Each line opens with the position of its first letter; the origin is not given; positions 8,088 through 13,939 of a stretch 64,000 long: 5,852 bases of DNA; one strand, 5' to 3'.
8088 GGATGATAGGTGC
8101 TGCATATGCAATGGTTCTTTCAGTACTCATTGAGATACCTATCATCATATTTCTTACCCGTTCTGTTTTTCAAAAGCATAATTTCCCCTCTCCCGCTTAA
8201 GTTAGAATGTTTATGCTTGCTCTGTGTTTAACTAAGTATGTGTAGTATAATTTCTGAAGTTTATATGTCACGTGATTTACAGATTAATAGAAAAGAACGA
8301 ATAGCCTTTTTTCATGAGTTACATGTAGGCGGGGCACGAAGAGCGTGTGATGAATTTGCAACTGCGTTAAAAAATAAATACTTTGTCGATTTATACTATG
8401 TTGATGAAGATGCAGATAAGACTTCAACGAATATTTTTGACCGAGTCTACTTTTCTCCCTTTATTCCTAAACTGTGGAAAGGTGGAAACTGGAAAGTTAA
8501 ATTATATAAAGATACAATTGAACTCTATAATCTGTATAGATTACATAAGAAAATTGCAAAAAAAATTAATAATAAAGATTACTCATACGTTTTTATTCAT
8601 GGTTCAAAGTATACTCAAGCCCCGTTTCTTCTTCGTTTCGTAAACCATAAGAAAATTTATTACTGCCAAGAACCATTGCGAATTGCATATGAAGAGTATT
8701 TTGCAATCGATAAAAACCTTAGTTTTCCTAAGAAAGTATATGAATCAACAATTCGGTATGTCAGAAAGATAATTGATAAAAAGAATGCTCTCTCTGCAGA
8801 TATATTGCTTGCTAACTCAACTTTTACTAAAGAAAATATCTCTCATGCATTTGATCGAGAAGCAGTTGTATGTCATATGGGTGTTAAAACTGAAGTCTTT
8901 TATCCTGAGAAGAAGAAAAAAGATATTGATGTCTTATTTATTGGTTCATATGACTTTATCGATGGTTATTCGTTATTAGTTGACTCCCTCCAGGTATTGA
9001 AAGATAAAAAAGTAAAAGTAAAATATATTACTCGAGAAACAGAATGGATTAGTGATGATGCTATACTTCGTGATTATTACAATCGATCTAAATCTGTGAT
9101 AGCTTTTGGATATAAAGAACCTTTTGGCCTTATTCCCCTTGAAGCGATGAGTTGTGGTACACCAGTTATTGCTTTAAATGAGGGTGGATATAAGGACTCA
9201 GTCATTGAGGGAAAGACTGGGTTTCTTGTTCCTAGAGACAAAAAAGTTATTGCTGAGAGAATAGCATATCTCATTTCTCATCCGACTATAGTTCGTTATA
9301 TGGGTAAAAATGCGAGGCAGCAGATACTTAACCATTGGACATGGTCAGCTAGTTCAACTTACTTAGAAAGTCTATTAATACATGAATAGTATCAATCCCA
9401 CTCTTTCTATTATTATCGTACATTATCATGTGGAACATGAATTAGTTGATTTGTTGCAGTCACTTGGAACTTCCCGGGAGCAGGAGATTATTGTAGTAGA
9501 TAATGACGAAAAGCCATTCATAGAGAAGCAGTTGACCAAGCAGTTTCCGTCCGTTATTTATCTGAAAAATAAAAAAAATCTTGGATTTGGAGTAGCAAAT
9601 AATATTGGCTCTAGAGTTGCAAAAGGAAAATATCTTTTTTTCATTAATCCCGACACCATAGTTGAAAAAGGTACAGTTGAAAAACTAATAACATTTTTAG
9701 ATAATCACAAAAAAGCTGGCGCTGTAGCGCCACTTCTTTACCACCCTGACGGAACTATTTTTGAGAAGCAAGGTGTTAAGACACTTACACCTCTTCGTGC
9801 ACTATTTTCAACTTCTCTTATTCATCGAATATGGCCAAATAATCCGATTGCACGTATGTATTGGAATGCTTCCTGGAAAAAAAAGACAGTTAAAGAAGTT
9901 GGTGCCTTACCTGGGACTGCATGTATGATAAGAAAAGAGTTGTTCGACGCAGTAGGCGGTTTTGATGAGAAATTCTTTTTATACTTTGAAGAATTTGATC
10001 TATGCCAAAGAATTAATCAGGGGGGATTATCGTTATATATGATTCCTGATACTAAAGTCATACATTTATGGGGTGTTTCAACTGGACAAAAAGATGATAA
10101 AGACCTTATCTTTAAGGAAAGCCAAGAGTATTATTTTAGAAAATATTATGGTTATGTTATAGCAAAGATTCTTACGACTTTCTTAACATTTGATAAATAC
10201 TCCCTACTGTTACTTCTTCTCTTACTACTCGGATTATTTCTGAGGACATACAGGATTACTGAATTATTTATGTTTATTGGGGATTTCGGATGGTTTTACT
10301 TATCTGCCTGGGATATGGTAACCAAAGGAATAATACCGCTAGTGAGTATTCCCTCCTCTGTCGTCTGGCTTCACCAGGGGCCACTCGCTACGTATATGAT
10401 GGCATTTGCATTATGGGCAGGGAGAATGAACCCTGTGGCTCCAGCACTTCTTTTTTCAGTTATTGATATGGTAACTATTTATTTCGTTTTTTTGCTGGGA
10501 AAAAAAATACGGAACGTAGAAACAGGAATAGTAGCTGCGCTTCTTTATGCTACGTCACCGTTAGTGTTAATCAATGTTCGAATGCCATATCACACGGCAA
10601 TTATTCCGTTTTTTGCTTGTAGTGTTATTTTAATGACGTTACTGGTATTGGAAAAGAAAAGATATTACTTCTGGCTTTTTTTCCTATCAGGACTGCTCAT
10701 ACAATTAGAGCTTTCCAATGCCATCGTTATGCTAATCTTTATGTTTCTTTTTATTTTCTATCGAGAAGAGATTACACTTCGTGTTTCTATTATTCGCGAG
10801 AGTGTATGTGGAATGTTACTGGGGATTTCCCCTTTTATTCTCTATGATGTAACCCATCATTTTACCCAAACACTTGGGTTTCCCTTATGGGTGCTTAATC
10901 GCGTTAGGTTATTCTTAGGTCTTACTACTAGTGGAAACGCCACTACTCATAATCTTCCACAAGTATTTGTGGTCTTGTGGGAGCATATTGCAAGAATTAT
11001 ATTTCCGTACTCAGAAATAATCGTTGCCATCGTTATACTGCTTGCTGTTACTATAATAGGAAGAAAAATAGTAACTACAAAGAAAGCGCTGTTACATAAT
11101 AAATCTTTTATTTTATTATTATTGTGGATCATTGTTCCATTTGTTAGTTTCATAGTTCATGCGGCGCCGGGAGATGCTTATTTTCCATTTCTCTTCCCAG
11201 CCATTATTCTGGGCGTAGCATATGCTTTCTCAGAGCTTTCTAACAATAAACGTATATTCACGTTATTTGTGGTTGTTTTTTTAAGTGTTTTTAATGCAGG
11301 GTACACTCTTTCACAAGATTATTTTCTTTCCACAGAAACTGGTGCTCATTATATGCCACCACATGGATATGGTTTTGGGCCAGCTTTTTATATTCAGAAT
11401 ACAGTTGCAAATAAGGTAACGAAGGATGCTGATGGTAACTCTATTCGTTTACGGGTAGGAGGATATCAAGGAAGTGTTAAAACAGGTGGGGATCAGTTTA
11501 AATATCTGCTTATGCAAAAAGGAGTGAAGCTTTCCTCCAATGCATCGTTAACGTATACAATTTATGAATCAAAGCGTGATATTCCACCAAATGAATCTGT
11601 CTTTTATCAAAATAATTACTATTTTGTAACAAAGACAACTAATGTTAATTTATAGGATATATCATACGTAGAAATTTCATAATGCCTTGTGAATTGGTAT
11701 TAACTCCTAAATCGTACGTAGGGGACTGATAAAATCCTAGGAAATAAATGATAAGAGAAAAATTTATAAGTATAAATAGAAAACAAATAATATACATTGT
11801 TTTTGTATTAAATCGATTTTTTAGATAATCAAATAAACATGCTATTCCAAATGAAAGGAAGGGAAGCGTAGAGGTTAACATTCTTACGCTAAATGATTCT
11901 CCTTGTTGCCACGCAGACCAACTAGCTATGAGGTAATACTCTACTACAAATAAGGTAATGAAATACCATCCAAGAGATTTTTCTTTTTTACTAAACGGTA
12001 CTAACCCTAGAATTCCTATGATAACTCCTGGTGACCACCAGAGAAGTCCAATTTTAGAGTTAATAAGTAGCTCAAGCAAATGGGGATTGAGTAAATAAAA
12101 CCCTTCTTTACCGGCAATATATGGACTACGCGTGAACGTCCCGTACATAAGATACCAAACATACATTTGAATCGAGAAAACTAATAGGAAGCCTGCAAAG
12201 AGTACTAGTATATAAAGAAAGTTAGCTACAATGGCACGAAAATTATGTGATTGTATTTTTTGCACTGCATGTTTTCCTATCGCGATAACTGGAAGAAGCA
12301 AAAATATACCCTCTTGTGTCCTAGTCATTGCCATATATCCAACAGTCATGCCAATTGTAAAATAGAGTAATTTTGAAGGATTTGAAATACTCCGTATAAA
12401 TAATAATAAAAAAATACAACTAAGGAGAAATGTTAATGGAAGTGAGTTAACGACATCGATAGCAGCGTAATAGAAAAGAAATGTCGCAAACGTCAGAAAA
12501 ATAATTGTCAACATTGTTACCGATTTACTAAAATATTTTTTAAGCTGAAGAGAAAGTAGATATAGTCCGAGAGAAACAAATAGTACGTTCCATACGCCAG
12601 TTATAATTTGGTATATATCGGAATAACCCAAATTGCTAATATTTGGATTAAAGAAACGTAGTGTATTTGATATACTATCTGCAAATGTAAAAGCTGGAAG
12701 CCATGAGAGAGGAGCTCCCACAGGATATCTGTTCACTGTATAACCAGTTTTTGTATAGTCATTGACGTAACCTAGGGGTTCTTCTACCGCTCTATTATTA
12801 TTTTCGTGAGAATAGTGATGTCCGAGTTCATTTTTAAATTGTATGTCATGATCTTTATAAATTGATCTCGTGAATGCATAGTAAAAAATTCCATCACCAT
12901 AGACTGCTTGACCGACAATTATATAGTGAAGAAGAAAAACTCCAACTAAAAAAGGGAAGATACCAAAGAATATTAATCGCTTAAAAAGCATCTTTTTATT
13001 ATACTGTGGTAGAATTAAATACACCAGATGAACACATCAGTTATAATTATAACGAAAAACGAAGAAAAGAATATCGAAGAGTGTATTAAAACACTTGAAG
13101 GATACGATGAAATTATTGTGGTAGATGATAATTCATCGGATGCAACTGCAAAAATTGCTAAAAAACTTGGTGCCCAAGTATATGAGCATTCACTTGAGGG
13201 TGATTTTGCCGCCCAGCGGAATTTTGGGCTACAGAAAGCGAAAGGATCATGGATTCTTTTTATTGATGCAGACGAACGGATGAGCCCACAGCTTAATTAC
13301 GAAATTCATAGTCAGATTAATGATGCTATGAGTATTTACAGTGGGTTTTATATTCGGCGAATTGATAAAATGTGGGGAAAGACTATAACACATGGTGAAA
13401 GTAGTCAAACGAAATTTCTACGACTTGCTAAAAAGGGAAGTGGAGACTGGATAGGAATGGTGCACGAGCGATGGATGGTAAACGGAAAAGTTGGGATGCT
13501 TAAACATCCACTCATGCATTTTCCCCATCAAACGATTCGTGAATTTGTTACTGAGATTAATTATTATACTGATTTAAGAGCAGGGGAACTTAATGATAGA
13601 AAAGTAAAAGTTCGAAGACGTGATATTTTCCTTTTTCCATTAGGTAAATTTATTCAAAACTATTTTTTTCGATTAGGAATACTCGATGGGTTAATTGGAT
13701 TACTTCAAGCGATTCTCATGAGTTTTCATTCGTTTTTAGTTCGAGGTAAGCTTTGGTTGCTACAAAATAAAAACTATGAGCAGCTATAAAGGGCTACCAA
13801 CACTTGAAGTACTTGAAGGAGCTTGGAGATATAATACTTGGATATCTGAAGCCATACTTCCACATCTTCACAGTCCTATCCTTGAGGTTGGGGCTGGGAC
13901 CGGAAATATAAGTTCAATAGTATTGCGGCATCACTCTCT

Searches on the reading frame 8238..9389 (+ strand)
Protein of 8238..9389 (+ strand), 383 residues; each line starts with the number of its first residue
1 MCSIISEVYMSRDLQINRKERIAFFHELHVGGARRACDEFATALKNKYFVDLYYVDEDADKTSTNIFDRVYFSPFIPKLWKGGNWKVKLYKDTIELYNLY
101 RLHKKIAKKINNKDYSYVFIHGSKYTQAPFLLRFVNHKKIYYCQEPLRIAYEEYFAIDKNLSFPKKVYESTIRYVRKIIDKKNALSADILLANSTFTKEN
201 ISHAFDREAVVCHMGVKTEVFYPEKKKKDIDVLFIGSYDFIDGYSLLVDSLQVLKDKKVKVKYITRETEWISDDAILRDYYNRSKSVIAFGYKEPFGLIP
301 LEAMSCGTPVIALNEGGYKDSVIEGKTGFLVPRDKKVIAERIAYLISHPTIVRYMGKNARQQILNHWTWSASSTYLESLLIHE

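Call 6: search_protein_families(library=pfam, proteins=[window:8238-9389:+], max_evalue=0.01)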
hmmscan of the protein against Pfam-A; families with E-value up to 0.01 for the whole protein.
window:8238-9389:+ (383 aa): 4 families
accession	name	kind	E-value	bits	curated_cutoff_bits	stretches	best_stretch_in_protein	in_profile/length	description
PF00534.26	Glycos_transf_1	-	3.2e-21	76.1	26.4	1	277-362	86-172/172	Glycosyl transferases group 1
PF13692.12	Glyco_trans_1_4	-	3e-15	57.2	27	1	266-347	62-141/142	Glycosyl transferases group 1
PF13524.12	Glyco_trans_1_2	-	4e-08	33.7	25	1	270-374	34-140/144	Glycosyl transferase-like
PF20706.3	GT4-conflict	-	0.00026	20.6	26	1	272-371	270-380/385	Family 4 Glycosyltransferase in conflict systems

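Call 7: search_protein_families(library=ncbifam, proteins=[window:8238-9389:+], max_evalue=0.01)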
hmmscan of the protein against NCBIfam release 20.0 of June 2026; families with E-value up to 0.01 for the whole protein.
window:8238-9389:+ (383 aa): 23 families
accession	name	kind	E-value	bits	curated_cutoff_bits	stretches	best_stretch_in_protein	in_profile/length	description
NF041876.1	EPS_EpsE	equivalog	7.2e-18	65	400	1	278-373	290-386/389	exopolysaccharide biosynthesis GT4 family glycosyltransferase EpsE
TIGR02149.1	glgA_Coryne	subfamily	2.1e-17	63.4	302.4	1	269-371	266-378/391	glycogen synthase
TIGR03449.1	mycothiol_MshA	equivalog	9.6e-17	61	462.5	1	277-378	297-398/406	D-inositol-3-phosphate glycosyltransferase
NF041139.1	TreT_Thcocales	equivalog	1.1e-16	60.6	775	1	281-367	310-396/412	trehalose synthase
NF053787.1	GlcN_PG_synth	equivalog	1.1e-15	57.3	480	1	226-372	208-348/361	N-acetylglucosaminyl phosphatidylglycerol synthase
TIGR03999.1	thiol_BshA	equivalog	2e-12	46.8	273.7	1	264-368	253-358/375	N-acetyl-alpha-D-glucosaminyl L-malate synthase BshA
TIGR04047.1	MSMEG_0565_glyc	hypoth_equivalog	7.1e-11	41.8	259.85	1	273-373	266-364/373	MSMEG_0565 family glycosyltransferase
TIGR03088.1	stp2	hypoth_equivalog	7.5e-11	41.7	409.05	1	301-372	290-362/374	TIGR03088 family PEP-CTERM/XrtA system glycosyltransferase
TIGR02472.1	sucr_P_syn_N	equivalog_domain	4.6e-10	38.9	576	1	291-377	348-436/439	sucrose-phosphate synthase, putative, glycosyltransferase domain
TIGR04063.1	stp3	hypoth_equivalog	1.1e-09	37.7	442.05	1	298-374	309-386/397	TIGR04063 family PEP-CTERM/XrtA system glycosyltransferase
NF038298.1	EPS_HpsO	equivalog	2e-09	36.7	575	1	283-371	288-375/388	hormogonium polysaccharide biosynthesis glycosyltransferase HpsO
NF038295.1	EPS_HpsP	equivalog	9.1e-09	34.8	550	1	291-373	295-377/388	hormogonium polysaccharide biosynthesis glycosyltransferase HpsP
NF041879.1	EPS_EpsH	equivalog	2.4e-08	33.2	800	1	295-373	324-406/431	exopolysaccharide biosynthesis glycosyltransferase EpsH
NF012028.0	PRK15484.1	subfamily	3.4e-08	33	618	1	278-378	271-373/380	lipopolysaccharide N-acetylglucosaminyltransferase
TIGR02470.1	sucr_synth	equivalog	2e-07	29.6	810.4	1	264-376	624-741/784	sucrose synthase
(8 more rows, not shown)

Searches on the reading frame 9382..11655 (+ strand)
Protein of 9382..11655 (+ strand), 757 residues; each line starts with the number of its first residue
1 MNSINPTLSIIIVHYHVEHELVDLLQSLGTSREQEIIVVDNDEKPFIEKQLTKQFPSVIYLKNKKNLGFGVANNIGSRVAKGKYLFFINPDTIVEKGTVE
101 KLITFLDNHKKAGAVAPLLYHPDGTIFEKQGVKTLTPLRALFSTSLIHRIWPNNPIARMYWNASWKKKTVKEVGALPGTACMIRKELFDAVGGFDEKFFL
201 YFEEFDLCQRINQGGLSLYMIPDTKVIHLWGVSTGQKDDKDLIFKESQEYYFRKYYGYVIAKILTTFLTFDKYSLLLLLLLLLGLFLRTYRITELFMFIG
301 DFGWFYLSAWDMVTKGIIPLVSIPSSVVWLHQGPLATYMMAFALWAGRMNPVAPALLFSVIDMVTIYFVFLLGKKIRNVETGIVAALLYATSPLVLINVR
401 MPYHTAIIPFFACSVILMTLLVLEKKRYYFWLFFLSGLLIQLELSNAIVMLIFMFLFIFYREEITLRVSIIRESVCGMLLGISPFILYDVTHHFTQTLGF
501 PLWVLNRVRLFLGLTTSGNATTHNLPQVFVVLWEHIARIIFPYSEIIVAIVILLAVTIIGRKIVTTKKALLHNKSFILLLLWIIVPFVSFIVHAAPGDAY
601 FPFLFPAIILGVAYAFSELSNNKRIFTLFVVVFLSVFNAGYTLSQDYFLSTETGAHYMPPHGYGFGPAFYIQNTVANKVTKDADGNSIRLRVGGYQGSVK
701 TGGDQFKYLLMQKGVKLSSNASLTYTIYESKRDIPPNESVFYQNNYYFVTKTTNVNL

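Call 6: search_protein_families(library=pfam, proteins=[window:9382-11655:+], max_evalue=0.01)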
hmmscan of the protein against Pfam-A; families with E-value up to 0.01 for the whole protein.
window:9382-11655:+ (757 aa): 4 families
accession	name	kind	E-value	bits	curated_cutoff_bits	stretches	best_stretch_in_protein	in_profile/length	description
PF00535.33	Glycos_transf_2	-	2.6e-18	67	23.3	1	9-157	1-133/168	Glycosyl transferase family 2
PF10111.15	Glyco_tranf_2_2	-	4.8e-08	33.3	27.3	1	32-218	28-206/276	Glycosyltransferase like family 2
PF13641.12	Glyco_tranf_2_3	-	1.6e-05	25.5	27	1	39-229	37-212/230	Glycosyltransferase like family 2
PF13231.12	PMT_2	-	1.7e-05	25.6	26.1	1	333-487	3-159/160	Dolichyl-phosphate-mannose-protein mannosyltransferase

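Call 7: search_protein_families(library=ncbifam, proteins=[window:9382-11655:+], max_evalue=0.01)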
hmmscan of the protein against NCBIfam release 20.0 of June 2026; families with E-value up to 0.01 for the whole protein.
window:9382-11655:+ (757 aa): 12 families
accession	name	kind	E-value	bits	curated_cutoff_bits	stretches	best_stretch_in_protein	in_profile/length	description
TIGR03965.1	mycofact_glyco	equivalog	2.5e-12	46.4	280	2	172-228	225-280/467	mycofactocin biosynthesis glycosyltransferase MftF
TIGR04283.1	glyco_like_mftF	equivalog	3.4e-12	46.4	182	1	8-114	1-106/221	TIGR04283 family arsenosugar biosynthesis glycosyltransferase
TIGR01556.1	rhamnosyltran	subfamily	1.6e-11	43.9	200.55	1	23-233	12-205/281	rhamnosyltransferase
NF007482.0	PRK10073.1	equivalog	5.7e-11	42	423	1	1-107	1-111/334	glycosyltransferase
NF041875.1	EPS_EpsD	equivalog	1.7e-10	40.8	370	1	8-228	1-206/325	exopolysaccharide biosynthesis glycosyltransferase EpsD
NF038299.1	EPS_HpsN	equivalog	2.9e-09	36.3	425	1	6-258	1-246/317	hormogonium polysaccharide biosynthesis glycosyltransferase HpsN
TIGR03937.1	PgaC_IcaA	equivalog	2e-07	30.3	422.3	1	6-116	45-160/407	poly-beta-1,6-N-acetyl-D-glucosamine synthase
NF047683.1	TeichurnBiosyTuaG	equivalog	1.6e-06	27.9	400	1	1-116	1-121/252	teichuronic acid biosynthesis protein TuaG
NF038302.1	EPS_HpsE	equivalog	1.1e-05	24.6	300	1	8-116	3-121/307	hormogonium polysaccharide biosynthesis glycosyltransferase HpsE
NF050113.1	gal_furan_GlfT1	equivalog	3.8e-05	23.2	330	1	11-121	4-119/290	galactofuranosyltransferase GlfT1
NF041394.1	GtaseAglG_Halo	equivalog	0.00057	19.3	440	1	31-110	30-111/304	glucosyl-dolichyl phosphate glucuronosyltransferase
NF053739.1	GlytfEpsEBac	equivalog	0.0027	16.7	450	1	6-116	1-117/265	glycosyltransferase EpsE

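Call 57: find_homologous_proteins(query=window:9382-11652:+, max_evalue=0.00001)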
Query window:9382-11652:+ (757 aa): 611 proteins with E <= 0.00001 among 8000 candidates; the best 120 are listed.
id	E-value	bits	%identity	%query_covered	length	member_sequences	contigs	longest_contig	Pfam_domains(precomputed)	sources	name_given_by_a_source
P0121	0.0e+0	1706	100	100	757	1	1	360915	PF10111.15,PF13641.13,PF00535.33,PF13231.13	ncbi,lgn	-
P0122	0.0e+0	1118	65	99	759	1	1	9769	PF10111.15,PF13641.13,PF00535.33,PF13231.13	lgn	-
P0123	0.0e+0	1090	62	98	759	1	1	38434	PF10111.15,PF13641.13,PF00535.33,PF13231.13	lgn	-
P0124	8.3e-280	949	59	96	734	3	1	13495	PF10111.15,PF13641.13,PF00535.33,PF13231.13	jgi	jgi:GT2 family glycosyltransferase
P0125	4.1e-209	715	46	98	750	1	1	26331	PF10111.15,PF13641.13,PF00535.33,PF13231.13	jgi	jgi:GT2 family glycosyltransferase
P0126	1.8e-202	693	42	99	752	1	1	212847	PF10111.15,PF13641.13,PF00535.33,PF13231.13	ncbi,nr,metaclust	ncbi:MAG: hypothetical protein A2W22_03890 [Candidatus Levybacteria bacterium RBG_16_35_11]|nr:MAG: 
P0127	5.9e-202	692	44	98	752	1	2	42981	PF10111.15,PF13641.13,PF00535.33,PF13231.13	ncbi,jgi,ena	-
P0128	6.3e-202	691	44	98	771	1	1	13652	PF10111.15,PF13641.13,PF00535.33,PF13231.13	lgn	-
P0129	1.4e-201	690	44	99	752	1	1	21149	PF10111.15,PF13641.13,PF00535.33,PF13231.13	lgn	-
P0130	8.1e-196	671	43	99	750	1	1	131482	PF10111.15,PF13641.13,PF00535.33,PF13231.13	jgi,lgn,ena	-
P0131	1.8e-195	670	43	99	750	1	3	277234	PF10111.15,PF13641.13,PF00535.33,PF13231.13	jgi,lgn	-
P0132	3.7e-191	656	44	98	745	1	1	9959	PF10111.15,PF13641.13,PF00535.33,PF13231.13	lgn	-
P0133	1.1e-188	648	43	98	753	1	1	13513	PF10111.15,PF13641.13,PF00535.33,PF13231.13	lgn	-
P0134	4.3e-184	632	41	98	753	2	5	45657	PF10111.15,PF13641.13,PF00535.33,PF13231.13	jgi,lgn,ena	-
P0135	2.7e-180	620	41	98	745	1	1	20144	PF10111.15,PF13641.13,PF00535.33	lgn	-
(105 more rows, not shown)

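Call 58: find_encoding_contigs(protein=P0121, flank=10000, max_places=2)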
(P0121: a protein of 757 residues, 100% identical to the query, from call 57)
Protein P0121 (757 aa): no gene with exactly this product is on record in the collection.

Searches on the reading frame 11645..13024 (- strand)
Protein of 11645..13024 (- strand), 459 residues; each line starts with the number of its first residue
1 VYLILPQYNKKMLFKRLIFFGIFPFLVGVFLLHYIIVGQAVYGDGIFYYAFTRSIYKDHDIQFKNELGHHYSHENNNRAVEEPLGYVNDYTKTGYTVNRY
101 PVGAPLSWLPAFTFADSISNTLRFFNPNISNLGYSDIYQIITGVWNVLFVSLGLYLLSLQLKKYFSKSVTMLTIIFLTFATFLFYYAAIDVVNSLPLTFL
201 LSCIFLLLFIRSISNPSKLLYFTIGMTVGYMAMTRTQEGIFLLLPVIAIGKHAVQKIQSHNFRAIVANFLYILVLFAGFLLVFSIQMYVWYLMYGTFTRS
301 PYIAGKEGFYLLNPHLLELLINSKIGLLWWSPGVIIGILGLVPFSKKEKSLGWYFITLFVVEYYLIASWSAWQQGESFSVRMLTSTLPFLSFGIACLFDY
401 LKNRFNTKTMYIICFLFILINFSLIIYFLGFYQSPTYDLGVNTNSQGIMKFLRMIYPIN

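Call 6: search_protein_families(library=pfam, proteins=[window:11645-13024:-], max_evalue=0.01)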
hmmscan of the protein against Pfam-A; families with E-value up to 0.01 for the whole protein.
window:11645-13024:- (459 aa): 0 families

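Call 7: search_protein_families(library=ncbifam, proteins=[window:11645-13024:-], max_evalue=0.01)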
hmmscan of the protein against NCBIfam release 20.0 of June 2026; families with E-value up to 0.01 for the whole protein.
window:11645-13024:- (459 aa): 1 family
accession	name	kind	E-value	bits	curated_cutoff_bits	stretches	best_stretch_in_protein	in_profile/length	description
NF047440.1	LA3751_2_3_fam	subfamily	1.6e-10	40.5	200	1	146-431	105-386/460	LA_3751/LA_3752 family putative glycosyltransferase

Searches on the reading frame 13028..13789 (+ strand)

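Call 6: search_protein_families(library=pfam, proteins=[window:13028-13789:+], max_evalue=0.01)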
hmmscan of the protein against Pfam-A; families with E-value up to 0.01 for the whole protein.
window:13028-13789:+ (253 aa): 3 families
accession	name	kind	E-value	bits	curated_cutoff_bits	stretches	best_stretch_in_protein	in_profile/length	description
PF00535.33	Glycos_transf_2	-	3.4e-24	86.1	23.3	1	4-122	1-129/168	Glycosyl transferase family 2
PF10111.15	Glyco_tranf_2_2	-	1.6e-08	34.8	27.3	1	4-88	1-97/276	Glycosyltransferase like family 2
PF13704.12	Glyco_tranf_2_4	-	1.4e-06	29.2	27.5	1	10-83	1-82/98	Glycosyl transferase family 2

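Call 64: search_protein_families(library=ncbifam, proteins=[window:13028-13789:+], max_evalue=0.001)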
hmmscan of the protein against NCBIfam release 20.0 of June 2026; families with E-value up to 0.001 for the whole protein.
window:13028-13789:+ (253 aa): 17 families
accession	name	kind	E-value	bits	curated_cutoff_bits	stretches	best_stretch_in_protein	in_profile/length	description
TIGR04283.1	glyco_like_mftF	equivalog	3.7e-19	69.2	182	1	4-113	2-113/221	TIGR04283 family arsenosugar biosynthesis glycosyltransferase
TIGR04182.1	glyco_TIGR04182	equivalog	2.8e-12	46.6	325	1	4-88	3-88/293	S-layer glycoprotein N-glycosyltransferase AglJ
TIGR04195.1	S_glycosyl_SunS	equivalog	7.7e-12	44.8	350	1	6-149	62-202/421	SunS family peptide S-glycosyltransferase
NF007482.0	PRK10073.1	equivalog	9.3e-10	38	423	1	3-90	8-103/334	glycosyltransferase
TIGR03965.1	mycofact_glyco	equivalog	1.2e-09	37.6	280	1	3-85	76-167/467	mycofactocin biosynthesis glycosyltransferase MftF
NF010496.0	PRK13915.1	equivalog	2.1e-09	36.9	262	1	3-114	33-161/307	glucosyl-3-phosphoglycerate synthase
NF041875.1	EPS_EpsD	equivalog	1.9e-08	34.1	370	1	4-90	2-97/325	exopolysaccharide biosynthesis glycosyltransferase EpsD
NF047683.1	TeichurnBiosyTuaG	equivalog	2.2e-07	30.8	400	1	4-88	9-102/252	teichuronic acid biosynthesis protein TuaG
NF041391.1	DPhHxTase_Halo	equivalog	1.7e-06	27.2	375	1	10-108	4-104/213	dolichyl-phosphate hexose transferase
NF038302.1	EPS_HpsE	equivalog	1.9e-06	27.1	300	1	4-88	4-102/307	hormogonium polysaccharide biosynthesis glycosyltransferase HpsE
NF050050.1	ProtGlycPglI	equivalog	3.5e-06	26.6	500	1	3-100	4-111/306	GalNAc(5)-diNAcBac-PP-undecaprenol beta-1,3-glucosyltransferase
NF058614.1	PPMAGASynPpgS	equivalog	9.2e-06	25.2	370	1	5-60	4-60/226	polyprenyl-phospho-N-acetylgalactosaminyl synthase PpgS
TIGR03469.1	HpnB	hypoth_equivalog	1.5e-05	24.2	379.25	1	5-52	48-100/386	hopene-associated glycosyltransferase HpnB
TIGR03937.1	PgaC_IcaA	equivalog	1.6e-05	24.1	422.3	1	3-87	47-140/407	poly-beta-1,6-N-acetyl-D-glucosamine synthase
NF041865.1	EpsU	equivalog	2.2e-05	23.7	700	1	4-99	42-149/394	exopolysaccharide biosynthesis GT2 family glycosyltransferase EpsU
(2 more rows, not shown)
